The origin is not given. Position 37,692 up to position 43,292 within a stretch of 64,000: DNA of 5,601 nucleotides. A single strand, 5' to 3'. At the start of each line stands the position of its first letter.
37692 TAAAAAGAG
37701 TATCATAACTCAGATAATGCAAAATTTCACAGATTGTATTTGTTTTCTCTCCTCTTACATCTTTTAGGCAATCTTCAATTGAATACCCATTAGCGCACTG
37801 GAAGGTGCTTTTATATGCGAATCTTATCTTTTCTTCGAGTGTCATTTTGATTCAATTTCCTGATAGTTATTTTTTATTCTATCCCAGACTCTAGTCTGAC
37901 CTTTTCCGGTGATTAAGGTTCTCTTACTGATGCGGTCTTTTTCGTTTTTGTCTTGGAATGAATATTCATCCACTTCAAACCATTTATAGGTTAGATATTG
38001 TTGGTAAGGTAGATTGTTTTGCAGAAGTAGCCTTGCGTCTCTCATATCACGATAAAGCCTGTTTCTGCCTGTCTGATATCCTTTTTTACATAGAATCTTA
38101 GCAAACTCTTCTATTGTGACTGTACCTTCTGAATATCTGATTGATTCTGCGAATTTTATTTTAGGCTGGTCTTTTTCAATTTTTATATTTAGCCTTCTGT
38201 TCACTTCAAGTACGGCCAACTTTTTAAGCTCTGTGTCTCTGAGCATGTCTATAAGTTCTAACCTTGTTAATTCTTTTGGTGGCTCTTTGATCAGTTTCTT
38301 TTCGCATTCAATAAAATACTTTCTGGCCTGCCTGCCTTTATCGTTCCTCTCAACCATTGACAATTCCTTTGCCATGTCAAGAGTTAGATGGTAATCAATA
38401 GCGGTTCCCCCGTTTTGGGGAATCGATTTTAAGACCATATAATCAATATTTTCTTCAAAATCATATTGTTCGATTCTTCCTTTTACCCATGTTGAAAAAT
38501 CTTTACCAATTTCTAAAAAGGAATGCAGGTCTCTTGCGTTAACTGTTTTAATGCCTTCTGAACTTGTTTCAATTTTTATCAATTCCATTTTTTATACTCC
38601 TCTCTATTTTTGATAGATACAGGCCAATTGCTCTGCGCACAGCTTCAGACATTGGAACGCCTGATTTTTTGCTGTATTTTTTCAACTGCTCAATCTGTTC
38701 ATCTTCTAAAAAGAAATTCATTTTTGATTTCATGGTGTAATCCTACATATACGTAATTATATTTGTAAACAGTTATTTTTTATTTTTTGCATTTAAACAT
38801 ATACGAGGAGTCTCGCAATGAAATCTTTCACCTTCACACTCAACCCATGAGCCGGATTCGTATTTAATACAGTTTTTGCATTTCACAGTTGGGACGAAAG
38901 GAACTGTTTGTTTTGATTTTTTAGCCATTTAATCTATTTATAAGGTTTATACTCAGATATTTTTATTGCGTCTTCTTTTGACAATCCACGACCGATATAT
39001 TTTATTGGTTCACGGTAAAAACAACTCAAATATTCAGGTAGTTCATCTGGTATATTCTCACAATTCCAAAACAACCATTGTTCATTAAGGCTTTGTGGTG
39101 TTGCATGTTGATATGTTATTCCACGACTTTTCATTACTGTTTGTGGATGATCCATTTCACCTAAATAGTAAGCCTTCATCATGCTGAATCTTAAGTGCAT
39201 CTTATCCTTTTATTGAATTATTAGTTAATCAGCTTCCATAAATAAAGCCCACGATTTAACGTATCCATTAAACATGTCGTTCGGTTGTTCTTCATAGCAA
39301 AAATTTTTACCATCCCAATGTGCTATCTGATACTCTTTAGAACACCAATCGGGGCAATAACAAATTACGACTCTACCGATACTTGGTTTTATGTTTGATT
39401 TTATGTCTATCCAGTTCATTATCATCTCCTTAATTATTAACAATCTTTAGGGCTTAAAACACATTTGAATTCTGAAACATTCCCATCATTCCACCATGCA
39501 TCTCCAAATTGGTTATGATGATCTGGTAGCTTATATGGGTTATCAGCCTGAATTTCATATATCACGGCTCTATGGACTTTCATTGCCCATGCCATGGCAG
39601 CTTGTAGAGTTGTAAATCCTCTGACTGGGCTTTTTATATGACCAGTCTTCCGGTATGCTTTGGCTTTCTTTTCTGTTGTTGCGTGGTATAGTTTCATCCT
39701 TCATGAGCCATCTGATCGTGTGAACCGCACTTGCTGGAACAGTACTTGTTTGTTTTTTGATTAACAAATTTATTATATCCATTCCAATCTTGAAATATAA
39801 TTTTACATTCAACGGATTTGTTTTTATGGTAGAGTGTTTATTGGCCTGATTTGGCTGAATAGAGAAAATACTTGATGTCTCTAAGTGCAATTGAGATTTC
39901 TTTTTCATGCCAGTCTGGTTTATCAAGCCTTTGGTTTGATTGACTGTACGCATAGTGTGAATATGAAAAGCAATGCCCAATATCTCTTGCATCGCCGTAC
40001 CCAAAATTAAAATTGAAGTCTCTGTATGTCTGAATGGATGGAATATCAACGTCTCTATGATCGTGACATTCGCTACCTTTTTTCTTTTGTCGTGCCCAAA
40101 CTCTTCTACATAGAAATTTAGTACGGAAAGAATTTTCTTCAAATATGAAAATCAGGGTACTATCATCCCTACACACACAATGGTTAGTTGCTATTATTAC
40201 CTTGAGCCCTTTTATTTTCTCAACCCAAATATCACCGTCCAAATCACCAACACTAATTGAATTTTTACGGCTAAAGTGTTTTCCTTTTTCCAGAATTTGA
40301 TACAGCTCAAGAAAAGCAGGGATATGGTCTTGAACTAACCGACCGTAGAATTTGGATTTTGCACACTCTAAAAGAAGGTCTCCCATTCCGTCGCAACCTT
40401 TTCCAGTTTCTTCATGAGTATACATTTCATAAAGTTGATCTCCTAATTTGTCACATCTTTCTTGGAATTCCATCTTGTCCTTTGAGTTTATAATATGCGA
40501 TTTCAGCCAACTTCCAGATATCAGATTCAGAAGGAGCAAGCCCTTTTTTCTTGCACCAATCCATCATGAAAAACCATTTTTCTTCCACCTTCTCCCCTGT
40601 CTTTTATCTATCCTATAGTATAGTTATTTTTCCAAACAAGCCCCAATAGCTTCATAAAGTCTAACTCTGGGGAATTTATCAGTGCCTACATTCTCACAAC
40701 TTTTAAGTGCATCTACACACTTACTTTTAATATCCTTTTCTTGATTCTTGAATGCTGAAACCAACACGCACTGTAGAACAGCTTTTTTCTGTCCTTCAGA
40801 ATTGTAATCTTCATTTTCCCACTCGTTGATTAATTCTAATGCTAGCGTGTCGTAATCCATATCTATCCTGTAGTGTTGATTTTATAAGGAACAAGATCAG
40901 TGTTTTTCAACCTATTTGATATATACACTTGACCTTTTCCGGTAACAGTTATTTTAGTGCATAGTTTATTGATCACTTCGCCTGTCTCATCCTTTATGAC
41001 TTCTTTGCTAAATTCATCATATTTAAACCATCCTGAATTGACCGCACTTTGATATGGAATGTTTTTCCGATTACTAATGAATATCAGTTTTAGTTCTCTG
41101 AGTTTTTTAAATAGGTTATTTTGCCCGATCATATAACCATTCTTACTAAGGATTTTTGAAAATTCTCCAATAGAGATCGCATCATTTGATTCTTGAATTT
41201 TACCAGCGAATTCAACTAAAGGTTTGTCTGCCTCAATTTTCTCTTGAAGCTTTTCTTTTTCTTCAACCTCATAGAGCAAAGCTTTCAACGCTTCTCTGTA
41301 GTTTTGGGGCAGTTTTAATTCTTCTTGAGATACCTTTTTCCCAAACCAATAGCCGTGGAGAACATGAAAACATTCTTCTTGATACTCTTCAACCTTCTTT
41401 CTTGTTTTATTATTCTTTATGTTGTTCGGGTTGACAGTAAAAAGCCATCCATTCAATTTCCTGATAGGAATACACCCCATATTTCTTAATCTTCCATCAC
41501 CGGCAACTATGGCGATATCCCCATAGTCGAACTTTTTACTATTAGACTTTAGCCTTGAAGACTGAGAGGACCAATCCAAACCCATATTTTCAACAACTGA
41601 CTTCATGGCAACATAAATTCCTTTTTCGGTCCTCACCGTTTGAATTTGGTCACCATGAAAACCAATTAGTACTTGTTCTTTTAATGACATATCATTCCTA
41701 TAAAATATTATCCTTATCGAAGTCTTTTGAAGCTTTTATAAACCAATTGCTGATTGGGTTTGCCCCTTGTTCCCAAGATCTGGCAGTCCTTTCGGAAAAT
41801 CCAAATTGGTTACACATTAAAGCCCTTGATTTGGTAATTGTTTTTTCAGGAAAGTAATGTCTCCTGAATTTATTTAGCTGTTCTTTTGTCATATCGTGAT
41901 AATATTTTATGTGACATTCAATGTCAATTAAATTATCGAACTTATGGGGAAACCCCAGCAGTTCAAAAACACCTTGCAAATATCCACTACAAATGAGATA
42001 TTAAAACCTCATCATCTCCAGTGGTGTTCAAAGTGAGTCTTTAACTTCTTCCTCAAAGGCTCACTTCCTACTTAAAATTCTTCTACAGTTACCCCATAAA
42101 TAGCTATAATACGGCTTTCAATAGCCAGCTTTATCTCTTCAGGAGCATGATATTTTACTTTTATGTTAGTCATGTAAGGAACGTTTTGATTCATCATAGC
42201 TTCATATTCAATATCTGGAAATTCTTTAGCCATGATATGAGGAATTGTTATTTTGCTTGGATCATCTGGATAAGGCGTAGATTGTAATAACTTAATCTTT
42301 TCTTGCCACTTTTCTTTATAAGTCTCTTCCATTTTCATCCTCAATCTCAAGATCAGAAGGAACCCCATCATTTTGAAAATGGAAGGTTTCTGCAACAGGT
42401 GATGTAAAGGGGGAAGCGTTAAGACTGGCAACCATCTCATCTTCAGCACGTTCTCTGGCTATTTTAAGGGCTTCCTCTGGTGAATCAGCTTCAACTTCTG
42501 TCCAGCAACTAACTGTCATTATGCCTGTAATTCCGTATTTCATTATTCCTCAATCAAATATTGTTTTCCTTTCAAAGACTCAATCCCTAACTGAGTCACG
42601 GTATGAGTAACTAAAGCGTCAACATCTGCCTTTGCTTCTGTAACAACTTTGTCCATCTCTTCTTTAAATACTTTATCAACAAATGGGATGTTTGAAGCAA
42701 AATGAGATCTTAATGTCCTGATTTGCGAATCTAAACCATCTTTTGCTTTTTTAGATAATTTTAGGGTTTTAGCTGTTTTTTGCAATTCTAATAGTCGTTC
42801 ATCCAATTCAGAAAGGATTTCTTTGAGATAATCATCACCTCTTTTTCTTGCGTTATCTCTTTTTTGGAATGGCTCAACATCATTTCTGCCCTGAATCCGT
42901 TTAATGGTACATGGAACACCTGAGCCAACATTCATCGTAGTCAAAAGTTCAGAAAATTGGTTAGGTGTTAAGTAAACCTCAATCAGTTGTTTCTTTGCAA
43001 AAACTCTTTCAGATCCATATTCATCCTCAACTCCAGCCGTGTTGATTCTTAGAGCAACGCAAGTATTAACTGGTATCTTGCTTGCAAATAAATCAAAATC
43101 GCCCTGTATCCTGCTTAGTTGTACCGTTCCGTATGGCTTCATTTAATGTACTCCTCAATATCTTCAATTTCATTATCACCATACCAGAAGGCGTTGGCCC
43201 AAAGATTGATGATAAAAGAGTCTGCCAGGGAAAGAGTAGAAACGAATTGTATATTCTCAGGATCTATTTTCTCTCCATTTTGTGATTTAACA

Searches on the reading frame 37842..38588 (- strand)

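Call 57: search_protein_families(library=pfam, proteins=[window:37842-38588:-], max_evalue=0.001)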
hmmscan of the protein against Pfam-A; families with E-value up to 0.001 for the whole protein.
window:37842-38588:- (248 aa): 2 families
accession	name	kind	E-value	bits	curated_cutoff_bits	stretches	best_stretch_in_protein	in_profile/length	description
PF08346.17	AntA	-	8.6e-28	97.2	27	1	16-82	1-68/68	AntA/AntB antirepressor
PF03374.19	ANT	-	8.7e-21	74.7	25.3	1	136-240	3-107/108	Phage antirepressor protein KilAC domain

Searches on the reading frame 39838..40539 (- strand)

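Call 82: search_protein_families(library=phrogs, proteins=[window:39838-40539:-], max_evalue=0.00001)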
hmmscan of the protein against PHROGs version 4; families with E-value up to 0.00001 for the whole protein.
window:39838-40539:- (233 aa): 1 family
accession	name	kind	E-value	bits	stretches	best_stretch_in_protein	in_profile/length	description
phrog_15688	-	unknown function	3.3e-12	47.5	1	59-227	12-182/206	-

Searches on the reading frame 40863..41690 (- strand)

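Call 82: search_protein_families(library=phrogs, proteins=[window:40863-41690:-], max_evalue=0.00001)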
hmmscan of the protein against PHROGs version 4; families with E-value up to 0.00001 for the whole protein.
window:40863-41690:- (275 aa): 7 families
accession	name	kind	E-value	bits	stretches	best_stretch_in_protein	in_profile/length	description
phrog_524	-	transcription regulation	1.4e-43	151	1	7-134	10-136/317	anti-repressor Ant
phrog_63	-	transcription regulation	4.8e-29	102.9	1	118-272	225-367/431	anti-repressor Ant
phrog_130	-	transcription regulation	5.5e-25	89.3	1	8-267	160-414/480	anti-repressor Ant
phrog_14366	-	unknown function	1.1e-24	87.8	1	5-107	2-103/122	-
phrog_9438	-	transcription regulation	1.6e-22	80.6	1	150-265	3-115/121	anti-repressor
phrog_245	-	transcription regulation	6.7e-16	59.7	1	9-150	44-168/319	anti-repressor Ant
phrog_29922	-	unknown function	6.3e-06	26.9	0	7-131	9-133/230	-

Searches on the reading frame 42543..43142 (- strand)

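Call 83: search_protein_families(library=phrogs, proteins=[window:42543-43142:-], max_evalue=0.00001)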
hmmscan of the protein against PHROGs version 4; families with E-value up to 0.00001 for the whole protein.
window:42543-43142:- (199 aa): 1 family
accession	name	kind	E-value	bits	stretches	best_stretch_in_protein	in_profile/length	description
phrog_6452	-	unknown function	3.6e-37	129.1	1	4-195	27-226/236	-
